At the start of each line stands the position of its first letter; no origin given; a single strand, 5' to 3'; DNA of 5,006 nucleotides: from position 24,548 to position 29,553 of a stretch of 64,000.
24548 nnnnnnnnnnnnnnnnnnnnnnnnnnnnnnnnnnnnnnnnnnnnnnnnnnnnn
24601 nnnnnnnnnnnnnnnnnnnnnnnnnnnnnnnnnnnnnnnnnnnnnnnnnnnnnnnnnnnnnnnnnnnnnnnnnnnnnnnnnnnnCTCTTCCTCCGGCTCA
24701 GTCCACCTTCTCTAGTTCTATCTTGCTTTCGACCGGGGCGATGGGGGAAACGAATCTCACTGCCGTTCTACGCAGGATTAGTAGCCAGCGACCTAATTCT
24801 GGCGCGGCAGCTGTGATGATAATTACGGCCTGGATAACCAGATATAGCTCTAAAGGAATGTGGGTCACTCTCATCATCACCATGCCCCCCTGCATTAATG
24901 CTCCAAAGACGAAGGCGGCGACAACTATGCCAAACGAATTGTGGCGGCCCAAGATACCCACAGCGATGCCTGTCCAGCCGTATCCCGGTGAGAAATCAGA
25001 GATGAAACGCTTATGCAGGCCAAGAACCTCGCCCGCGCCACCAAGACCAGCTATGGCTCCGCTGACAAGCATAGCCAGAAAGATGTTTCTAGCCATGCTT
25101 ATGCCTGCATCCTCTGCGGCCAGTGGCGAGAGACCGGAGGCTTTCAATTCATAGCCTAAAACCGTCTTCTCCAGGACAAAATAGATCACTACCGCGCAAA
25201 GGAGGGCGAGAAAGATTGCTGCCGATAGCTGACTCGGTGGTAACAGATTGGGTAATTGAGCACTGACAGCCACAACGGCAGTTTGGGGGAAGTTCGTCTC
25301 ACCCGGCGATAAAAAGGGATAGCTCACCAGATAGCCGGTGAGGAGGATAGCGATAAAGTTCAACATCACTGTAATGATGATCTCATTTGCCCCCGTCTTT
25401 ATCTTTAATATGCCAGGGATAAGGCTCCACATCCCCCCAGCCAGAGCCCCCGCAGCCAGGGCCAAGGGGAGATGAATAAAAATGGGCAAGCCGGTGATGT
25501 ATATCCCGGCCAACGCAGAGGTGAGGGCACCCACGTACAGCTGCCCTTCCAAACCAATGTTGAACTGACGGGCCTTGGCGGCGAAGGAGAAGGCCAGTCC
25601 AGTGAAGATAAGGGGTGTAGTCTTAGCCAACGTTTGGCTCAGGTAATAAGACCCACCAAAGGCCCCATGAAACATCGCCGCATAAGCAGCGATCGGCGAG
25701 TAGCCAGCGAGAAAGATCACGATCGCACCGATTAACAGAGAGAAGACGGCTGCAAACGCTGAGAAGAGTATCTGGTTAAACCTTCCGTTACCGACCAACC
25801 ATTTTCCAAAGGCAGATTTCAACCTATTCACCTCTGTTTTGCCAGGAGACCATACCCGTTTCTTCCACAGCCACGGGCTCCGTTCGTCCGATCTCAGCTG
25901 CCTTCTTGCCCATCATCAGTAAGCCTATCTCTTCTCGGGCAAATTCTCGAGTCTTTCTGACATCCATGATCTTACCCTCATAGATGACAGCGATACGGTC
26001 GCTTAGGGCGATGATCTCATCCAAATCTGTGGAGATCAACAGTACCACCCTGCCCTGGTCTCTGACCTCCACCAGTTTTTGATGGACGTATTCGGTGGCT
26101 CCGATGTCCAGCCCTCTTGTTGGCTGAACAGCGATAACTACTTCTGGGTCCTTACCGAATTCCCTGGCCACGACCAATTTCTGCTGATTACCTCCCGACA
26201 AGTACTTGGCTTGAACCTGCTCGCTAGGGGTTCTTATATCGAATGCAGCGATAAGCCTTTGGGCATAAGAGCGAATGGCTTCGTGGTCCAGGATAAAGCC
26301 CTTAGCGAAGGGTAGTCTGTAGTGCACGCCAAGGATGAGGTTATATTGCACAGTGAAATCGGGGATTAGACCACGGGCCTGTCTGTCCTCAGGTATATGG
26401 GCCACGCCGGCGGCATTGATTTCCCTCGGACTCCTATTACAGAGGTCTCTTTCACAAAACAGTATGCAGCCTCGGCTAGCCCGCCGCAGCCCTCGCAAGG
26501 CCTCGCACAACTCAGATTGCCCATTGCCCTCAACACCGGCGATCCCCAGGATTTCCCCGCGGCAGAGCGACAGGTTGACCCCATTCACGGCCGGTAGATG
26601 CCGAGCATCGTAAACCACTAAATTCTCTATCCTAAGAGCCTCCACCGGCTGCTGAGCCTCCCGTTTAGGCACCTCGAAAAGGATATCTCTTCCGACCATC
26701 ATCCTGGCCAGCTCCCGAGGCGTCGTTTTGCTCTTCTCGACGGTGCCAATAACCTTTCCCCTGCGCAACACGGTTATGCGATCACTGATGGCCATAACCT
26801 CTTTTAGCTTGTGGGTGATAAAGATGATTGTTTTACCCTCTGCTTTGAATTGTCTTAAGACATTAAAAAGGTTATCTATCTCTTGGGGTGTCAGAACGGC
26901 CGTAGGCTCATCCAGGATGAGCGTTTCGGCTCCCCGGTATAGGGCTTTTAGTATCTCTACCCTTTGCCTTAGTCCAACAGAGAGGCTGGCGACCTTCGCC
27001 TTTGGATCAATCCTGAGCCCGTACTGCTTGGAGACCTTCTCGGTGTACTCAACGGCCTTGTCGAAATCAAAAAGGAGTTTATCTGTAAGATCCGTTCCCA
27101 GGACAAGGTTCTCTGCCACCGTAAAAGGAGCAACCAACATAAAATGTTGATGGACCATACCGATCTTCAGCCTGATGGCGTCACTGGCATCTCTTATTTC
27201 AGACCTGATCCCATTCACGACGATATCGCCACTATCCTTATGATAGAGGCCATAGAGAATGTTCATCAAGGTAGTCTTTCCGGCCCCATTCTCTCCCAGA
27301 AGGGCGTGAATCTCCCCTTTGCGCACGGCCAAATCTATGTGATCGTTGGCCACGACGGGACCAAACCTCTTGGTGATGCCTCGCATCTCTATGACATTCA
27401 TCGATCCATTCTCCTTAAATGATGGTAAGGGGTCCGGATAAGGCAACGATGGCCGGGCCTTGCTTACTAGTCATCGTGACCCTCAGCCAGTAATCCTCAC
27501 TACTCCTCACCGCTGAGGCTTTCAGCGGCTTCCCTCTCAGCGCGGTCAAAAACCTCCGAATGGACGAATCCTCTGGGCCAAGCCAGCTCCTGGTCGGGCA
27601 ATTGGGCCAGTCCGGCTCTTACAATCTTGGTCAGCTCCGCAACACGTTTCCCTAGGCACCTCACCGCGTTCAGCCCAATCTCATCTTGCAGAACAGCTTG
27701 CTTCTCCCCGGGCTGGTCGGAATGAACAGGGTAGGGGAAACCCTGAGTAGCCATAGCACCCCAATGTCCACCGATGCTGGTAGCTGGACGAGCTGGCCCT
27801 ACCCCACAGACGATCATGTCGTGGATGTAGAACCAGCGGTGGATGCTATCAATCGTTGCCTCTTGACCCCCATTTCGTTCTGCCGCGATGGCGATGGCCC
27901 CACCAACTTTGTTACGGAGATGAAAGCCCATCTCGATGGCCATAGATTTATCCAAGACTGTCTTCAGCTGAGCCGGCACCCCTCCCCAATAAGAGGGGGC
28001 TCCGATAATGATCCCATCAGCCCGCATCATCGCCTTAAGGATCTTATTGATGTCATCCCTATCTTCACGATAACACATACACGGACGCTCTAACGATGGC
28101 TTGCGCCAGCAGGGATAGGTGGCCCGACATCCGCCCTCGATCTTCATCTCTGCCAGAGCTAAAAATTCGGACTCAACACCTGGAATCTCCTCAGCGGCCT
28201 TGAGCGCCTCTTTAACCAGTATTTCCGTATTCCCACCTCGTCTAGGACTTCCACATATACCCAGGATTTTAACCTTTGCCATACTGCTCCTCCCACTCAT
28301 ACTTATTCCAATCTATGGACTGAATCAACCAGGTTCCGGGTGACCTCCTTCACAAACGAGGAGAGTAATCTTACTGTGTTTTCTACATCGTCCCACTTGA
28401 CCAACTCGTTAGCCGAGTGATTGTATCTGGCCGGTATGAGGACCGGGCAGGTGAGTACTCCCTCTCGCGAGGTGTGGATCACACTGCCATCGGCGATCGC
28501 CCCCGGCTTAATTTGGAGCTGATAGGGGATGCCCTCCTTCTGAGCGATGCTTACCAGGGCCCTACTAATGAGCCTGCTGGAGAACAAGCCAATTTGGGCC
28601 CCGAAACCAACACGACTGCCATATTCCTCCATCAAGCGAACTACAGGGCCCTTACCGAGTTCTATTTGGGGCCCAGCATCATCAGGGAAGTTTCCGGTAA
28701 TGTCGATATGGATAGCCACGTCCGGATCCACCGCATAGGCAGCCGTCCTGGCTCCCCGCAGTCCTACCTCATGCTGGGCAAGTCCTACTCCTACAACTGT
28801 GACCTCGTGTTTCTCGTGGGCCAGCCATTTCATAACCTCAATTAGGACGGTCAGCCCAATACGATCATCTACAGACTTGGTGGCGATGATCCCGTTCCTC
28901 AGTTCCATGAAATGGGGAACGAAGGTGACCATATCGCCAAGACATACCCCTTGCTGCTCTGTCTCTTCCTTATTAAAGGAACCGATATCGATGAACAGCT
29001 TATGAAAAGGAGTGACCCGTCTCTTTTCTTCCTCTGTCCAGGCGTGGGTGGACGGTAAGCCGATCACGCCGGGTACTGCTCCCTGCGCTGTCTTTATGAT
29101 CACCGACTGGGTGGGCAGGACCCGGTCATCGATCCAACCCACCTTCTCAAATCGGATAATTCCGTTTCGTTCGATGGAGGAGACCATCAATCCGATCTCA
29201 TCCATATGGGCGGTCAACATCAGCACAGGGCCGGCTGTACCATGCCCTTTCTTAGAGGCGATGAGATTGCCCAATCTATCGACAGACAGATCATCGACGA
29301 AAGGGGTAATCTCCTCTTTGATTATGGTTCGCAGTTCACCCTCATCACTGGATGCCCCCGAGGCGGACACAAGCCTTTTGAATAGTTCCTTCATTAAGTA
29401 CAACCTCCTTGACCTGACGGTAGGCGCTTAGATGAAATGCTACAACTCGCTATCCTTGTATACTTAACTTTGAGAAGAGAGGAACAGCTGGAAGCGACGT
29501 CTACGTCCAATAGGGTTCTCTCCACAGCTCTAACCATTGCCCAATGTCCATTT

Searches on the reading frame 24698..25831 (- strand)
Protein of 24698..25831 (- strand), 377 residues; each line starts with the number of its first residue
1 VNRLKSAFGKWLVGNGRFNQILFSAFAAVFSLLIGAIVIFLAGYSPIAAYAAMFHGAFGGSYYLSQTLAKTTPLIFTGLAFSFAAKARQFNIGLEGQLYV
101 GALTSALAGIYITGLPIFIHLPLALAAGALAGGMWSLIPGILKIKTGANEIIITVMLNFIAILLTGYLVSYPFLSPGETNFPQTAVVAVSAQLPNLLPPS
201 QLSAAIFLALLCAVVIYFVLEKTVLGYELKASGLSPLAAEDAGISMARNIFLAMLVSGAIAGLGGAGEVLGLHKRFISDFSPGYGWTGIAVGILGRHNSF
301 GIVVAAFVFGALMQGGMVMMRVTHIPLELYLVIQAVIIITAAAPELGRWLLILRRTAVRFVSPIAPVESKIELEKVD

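Call 14: search_protein_families(library=pfam, proteins=[window:24698-25831:-], max_evalue=0.001)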
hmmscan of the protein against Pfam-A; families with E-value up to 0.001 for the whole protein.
window:24698-25831:- (377 aa): 1 family
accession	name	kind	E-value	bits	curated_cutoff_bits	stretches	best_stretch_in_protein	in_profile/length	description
PF02653.21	BPD_transp_2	-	8.8e-40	137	26.8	1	64-341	2-268/269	Branched-chain amino acid transport system / permease component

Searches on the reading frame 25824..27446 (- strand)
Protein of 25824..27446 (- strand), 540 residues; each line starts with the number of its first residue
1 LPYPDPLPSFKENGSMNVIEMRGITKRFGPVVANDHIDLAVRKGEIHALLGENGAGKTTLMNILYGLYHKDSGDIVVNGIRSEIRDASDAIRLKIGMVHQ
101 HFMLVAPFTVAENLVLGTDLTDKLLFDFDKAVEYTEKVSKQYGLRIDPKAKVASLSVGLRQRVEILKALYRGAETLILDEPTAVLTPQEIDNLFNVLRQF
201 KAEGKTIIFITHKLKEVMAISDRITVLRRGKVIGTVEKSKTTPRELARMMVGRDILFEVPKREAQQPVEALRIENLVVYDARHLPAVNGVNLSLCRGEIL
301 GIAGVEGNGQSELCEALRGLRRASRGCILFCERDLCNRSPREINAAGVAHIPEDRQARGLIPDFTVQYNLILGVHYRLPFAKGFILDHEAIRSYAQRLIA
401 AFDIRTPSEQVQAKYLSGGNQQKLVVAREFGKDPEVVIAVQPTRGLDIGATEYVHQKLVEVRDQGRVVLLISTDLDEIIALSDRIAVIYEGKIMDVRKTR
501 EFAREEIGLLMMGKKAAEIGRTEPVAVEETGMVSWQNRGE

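Call 14: search_protein_families(library=pfam, proteins=[window:25824-27446:-], max_evalue=0.001)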
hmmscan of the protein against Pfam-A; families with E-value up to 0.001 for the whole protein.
window:25824-27446:- (540 aa): 3 families
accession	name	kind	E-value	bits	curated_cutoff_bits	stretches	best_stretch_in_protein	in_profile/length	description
PF00005.33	ABC_tran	-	1.7e-45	155.4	25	2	36-183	3-137/137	ABC transporter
PF13304.12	AAA_21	-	4.6e-08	33.9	27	0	156-212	239-298/304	AAA domain, putative AbiEii toxin, Type IV TA system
PF13514.12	AAA_27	-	0.0004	20.5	22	0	26-70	9-56/206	AAA domain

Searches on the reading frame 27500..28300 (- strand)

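Call 14: search_protein_families(library=pfam, proteins=[window:27500-28300:-], max_evalue=0.001)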
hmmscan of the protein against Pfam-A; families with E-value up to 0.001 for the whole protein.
window:27500-28300:- (266 aa): 2 families
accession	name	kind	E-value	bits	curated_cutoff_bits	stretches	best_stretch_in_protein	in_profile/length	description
PF03358.20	FMN_red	-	7.4e-30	104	24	1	10-165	1-140/152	NADPH-dependent FMN reductase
PF02525.22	Flavodoxin_2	-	1.1e-09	38.7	27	1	11-126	2-110/198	Flavodoxin-like fold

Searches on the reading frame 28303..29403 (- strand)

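Call 14: search_protein_families(library=pfam, proteins=[window:28303-29403:-], max_evalue=0.001)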
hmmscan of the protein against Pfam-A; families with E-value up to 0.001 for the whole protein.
window:28303-29403:- (366 aa): 2 families
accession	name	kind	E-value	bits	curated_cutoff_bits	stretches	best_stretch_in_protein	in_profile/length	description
PF05343.19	Peptidase_M42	-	1.6e-80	270.8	23.2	1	45-346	1-292/292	M42 glutamyl aminopeptidase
PF01546.33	Peptidase_M20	-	0.00036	20.9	24.6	1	170-352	25-205/206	Peptidase family M20/M25/M40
